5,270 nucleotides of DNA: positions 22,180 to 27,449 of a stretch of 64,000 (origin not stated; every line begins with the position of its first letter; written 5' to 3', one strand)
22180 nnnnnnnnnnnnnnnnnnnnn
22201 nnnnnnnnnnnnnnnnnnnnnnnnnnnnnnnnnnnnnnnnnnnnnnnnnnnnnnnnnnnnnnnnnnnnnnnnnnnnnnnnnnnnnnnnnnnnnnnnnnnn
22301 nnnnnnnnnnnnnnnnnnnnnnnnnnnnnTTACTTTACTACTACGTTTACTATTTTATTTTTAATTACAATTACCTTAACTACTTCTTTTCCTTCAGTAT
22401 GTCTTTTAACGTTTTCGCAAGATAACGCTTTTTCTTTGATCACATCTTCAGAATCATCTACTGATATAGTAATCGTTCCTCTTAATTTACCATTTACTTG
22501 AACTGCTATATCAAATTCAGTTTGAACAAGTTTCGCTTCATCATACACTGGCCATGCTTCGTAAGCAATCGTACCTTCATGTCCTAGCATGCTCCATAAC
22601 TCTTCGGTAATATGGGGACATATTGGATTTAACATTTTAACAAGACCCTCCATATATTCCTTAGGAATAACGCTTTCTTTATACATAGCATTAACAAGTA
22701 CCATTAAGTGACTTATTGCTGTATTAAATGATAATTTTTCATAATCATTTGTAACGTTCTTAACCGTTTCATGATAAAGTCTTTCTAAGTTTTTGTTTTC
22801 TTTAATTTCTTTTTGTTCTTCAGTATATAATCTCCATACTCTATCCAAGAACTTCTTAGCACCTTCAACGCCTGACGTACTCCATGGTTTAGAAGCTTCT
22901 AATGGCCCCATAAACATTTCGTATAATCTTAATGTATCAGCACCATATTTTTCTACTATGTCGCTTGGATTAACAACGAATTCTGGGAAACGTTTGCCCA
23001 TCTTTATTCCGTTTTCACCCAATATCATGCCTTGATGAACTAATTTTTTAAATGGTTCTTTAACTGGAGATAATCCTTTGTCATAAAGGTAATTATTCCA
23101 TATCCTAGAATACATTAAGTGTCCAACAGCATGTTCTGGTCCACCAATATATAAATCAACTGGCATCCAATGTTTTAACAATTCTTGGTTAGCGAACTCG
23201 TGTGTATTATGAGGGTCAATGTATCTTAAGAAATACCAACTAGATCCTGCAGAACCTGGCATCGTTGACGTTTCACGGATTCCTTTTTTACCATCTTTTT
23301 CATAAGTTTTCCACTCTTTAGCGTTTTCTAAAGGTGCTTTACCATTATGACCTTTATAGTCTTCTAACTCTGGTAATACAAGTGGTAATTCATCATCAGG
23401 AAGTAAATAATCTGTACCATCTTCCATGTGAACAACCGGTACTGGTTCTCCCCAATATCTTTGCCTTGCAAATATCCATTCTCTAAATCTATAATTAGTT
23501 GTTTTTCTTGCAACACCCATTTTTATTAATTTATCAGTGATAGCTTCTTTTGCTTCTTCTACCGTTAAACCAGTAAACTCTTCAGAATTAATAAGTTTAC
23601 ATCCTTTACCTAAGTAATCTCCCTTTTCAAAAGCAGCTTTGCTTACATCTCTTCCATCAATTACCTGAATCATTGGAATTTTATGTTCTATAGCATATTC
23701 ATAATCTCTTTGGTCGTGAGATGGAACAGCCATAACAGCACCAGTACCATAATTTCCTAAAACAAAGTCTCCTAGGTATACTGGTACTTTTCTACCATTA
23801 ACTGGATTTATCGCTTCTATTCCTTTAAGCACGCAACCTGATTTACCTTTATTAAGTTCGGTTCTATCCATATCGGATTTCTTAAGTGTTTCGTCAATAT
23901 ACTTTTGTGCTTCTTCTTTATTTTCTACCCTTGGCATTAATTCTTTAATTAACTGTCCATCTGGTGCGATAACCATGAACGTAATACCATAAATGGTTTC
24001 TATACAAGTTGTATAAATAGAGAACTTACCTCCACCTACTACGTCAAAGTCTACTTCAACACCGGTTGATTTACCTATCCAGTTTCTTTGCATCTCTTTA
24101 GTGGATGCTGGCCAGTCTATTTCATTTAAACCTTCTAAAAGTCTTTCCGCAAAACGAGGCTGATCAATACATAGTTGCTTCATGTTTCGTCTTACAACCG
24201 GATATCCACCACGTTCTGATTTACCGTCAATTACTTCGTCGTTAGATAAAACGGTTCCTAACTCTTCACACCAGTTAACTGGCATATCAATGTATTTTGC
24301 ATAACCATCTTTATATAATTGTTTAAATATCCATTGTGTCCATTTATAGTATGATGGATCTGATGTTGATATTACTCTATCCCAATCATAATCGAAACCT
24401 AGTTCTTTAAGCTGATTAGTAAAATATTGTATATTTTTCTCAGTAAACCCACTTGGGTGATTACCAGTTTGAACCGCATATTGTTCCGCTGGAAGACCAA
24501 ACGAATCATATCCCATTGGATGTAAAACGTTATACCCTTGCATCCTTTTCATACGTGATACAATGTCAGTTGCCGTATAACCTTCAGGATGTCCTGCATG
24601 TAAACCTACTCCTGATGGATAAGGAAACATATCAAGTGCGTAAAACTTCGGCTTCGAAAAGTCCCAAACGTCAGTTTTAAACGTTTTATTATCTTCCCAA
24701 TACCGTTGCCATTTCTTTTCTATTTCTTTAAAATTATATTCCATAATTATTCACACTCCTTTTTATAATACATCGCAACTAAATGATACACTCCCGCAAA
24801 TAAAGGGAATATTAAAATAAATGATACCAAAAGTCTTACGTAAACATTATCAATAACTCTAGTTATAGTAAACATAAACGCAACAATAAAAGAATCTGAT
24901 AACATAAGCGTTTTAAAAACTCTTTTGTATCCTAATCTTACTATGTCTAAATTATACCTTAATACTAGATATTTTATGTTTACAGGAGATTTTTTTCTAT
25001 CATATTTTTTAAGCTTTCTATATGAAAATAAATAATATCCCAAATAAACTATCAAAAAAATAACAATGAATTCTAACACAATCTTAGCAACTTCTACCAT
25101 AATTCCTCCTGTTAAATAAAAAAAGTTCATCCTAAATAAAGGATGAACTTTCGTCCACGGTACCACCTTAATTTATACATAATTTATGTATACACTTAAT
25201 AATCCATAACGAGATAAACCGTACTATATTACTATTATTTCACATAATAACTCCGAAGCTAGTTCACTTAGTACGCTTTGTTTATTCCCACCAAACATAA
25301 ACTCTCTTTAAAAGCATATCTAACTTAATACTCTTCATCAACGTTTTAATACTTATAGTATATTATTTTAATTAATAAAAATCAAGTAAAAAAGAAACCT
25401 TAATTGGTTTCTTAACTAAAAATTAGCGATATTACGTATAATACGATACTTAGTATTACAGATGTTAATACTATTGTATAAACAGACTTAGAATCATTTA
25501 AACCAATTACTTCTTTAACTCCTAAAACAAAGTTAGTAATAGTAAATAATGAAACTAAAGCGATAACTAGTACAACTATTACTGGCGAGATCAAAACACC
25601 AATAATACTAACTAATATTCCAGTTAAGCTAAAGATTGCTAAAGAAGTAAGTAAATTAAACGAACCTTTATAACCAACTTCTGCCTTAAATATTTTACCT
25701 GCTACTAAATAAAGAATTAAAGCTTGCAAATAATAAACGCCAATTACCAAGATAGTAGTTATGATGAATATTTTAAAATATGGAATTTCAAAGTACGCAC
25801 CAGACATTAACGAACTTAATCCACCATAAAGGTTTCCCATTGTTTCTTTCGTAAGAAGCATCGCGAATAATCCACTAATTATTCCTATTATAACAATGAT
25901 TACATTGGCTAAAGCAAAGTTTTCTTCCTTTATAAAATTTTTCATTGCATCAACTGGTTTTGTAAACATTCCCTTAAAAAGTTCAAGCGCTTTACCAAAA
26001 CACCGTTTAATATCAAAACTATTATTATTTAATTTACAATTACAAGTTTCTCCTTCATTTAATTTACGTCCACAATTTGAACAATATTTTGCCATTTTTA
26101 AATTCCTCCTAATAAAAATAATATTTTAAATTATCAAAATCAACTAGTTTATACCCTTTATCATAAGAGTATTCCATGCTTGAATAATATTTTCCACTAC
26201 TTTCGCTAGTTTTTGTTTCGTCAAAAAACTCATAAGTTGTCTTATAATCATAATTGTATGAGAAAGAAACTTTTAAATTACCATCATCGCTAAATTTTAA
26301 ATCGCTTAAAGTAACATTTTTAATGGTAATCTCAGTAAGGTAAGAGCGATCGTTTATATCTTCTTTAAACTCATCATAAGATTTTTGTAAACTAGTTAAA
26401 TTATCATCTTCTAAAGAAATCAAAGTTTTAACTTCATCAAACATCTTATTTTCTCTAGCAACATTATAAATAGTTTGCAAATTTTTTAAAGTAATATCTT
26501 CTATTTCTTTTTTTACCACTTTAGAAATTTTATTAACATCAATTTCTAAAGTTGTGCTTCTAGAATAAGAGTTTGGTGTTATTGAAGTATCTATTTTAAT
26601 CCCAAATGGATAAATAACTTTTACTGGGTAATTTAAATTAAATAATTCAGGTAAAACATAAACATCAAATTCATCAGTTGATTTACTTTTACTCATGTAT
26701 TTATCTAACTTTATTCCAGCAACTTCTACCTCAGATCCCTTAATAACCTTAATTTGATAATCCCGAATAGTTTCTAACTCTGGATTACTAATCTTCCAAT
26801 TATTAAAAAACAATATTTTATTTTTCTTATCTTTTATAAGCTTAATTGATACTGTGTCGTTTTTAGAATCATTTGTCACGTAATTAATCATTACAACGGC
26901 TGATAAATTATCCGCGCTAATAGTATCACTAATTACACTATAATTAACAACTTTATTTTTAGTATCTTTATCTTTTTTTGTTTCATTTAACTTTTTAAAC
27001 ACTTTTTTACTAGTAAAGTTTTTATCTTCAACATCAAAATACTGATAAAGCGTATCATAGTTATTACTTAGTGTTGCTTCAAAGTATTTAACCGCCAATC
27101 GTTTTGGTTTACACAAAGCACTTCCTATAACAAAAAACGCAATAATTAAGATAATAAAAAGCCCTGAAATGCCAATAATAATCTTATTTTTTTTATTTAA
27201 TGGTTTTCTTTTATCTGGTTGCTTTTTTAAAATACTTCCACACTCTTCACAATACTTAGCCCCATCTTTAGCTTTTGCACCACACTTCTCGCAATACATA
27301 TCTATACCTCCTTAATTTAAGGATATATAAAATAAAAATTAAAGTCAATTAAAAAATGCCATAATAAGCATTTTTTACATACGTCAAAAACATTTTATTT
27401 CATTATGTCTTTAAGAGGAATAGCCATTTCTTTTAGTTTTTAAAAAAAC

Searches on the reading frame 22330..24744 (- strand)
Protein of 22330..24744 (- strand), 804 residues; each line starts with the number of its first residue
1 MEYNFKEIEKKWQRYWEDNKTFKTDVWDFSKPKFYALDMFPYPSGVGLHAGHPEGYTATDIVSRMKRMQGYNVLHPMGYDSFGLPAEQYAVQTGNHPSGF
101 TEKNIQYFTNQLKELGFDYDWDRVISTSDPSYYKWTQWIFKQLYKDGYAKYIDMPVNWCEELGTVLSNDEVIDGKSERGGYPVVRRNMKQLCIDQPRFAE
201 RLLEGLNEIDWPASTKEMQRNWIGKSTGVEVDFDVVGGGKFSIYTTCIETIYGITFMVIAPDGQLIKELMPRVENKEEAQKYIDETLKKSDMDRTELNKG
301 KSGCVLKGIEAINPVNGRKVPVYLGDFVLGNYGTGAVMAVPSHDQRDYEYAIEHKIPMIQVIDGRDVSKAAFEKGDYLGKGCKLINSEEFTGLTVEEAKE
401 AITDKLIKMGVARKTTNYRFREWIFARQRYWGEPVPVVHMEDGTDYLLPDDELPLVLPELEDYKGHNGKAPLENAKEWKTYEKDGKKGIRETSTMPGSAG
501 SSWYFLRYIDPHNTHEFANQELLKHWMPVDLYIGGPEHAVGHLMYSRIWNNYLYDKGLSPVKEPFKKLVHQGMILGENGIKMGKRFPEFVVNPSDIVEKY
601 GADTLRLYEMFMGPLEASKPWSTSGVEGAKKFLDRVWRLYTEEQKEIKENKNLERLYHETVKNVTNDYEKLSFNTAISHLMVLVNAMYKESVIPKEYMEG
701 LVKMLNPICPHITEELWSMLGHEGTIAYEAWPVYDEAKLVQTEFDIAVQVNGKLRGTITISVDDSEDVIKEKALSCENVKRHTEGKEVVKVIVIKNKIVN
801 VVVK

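Call 31: find_homologous_proteins(query=window:22330-24744:-, max_evalue=1e-100)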
Query window:22330-24744:- (804 aa): 8000 proteins with E <= 1e-100 among 8000 candidates; the best 120 are listed.
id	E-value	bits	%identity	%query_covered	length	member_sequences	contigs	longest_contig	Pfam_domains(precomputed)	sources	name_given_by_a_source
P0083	0.0e+0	1892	100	100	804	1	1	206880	PF09334.18,PF08264.20,PF13603.13,PF00133.29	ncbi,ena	-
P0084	0.0e+0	1868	99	100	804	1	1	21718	PF09334.18,PF08264.20,PF13603.13,PF00133.29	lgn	-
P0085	0.0e+0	1865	99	100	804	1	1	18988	PF09334.18,PF08264.20,PF13603.13,PF00133.29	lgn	-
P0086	0.0e+0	1864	99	100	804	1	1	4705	PF09334.18,PF08264.20,PF13603.13,PF00133.29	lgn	-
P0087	0.0e+0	1862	98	100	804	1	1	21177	PF09334.18,PF08264.20,PF13603.13,PF00133.29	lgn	-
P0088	0.0e+0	1857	98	100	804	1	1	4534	PF09334.18,PF08264.20,PF13603.13,PF00133.29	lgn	-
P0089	0.0e+0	1853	97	100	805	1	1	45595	PF09334.18,PF08264.20,PF13603.13,PF00133.29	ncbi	-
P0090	0.0e+0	1840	97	100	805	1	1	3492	PF09334.18,PF08264.20,PF13603.13,PF00133.29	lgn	-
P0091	0.0e+0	1839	97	100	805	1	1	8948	PF09334.18,PF08264.20,PF13603.13,PF00133.29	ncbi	-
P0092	0.0e+0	1838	97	100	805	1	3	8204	PF09334.18,PF08264.20,PF13603.13,PF00133.29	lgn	-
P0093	0.0e+0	1837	97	100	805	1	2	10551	PF09334.18,PF08264.20,PF13603.13,PF00133.29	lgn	-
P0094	0.0e+0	1837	97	100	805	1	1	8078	PF09334.18,PF08264.20,PF13603.13,PF00133.29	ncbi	-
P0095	0.0e+0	1835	96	100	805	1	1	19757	PF09334.18,PF08264.20,PF13603.13,PF00133.29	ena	-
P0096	0.0e+0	1833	97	100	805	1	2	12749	PF09334.18,PF08264.20,PF13603.13,PF00133.29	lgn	-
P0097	0.0e+0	1831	97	100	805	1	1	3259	PF09334.18,PF08264.20,PF13603.13,PF00133.29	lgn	-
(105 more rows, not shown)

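Call 32: find_encoding_contigs(protein=P0083, flank=2500, max_places=10)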
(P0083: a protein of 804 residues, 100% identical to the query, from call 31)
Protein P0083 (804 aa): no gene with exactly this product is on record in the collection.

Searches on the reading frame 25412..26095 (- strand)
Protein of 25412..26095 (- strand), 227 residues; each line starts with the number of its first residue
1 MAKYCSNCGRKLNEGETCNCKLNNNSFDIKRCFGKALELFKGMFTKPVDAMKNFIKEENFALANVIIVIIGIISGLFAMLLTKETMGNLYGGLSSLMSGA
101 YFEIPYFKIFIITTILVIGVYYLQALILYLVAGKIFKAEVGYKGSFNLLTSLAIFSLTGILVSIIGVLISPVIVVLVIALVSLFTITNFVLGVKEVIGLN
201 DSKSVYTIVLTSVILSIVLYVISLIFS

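Call 83: search_protein_families(library=pfam, proteins=[window:25412-26095:-], max_evalue=0.00001)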
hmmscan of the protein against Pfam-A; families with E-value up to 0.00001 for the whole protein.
window:25412-26095:- (227 aa): 1 family
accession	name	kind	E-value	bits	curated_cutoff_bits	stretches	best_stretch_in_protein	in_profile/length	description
PF04893.22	Yip1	-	4e-10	40.3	28.6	1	41-221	1-172/173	Yip1 domain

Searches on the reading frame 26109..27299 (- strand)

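Call 83: search_protein_families(library=pfam, proteins=[window:26109-27299:-], max_evalue=0.00001)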
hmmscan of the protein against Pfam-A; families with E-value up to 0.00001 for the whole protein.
window:26109-27299:- (396 aa): 1 family
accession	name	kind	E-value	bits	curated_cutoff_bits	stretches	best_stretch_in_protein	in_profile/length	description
PF13240.11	Zn_Ribbon_1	-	2.5e-06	27.5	25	1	2-22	1-21/23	zinc-ribbon domain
